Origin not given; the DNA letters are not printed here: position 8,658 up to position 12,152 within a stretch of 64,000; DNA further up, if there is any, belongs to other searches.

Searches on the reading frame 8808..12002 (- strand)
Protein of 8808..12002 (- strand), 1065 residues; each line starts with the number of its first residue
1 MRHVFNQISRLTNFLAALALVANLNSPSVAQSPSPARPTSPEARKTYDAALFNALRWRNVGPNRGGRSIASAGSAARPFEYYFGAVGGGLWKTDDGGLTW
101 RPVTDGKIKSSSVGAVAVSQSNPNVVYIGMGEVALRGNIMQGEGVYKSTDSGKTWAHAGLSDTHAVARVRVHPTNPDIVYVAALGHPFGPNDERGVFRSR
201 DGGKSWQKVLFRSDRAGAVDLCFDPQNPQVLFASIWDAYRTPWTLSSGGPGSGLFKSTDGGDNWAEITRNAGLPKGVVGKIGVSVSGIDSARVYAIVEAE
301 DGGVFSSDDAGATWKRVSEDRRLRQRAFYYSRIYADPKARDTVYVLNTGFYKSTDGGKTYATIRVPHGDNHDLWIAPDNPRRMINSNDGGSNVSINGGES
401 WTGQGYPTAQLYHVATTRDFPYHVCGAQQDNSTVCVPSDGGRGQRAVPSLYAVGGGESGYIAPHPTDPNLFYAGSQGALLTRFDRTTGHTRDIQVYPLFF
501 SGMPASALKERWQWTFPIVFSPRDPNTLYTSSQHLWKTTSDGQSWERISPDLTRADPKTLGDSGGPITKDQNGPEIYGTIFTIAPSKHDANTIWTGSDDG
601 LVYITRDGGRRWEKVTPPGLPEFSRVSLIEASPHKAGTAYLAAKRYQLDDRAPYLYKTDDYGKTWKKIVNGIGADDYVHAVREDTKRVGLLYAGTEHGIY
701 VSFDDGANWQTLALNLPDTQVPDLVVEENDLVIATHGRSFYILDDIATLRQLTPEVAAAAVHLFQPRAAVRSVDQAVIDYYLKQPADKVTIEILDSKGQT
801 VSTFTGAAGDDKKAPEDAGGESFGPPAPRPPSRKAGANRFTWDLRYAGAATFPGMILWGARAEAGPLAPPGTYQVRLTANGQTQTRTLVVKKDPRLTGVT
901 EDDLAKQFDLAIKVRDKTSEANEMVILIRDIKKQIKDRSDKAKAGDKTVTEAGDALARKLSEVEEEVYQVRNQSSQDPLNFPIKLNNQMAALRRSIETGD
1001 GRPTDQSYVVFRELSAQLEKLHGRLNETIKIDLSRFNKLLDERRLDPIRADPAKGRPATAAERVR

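Call 63: search_protein_families(library=pfam, proteins=[window:8808-12002:-], max_evalue=0.00001)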
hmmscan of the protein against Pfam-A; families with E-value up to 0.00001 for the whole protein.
window:8808-12002:- (1065 aa): 4 families
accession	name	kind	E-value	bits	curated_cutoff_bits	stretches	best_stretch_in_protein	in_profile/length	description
PF15902.12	Sortilin-Vps10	-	3.1e-33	115.7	33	2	145-271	3-116/446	Sortilin, neurotensin receptor 3,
PF02012.26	BNR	-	5e-10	38.3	27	0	197-208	1-12/12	BNR/Asp-box repeat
PF13088.12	BNR_2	-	5.1e-08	33.1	31.4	0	529-712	78-251/277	BNR repeat-like domain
PF13860.13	FlgD_ig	-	1.2e-07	32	27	0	775-805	11-41/79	FlgD Ig-like domain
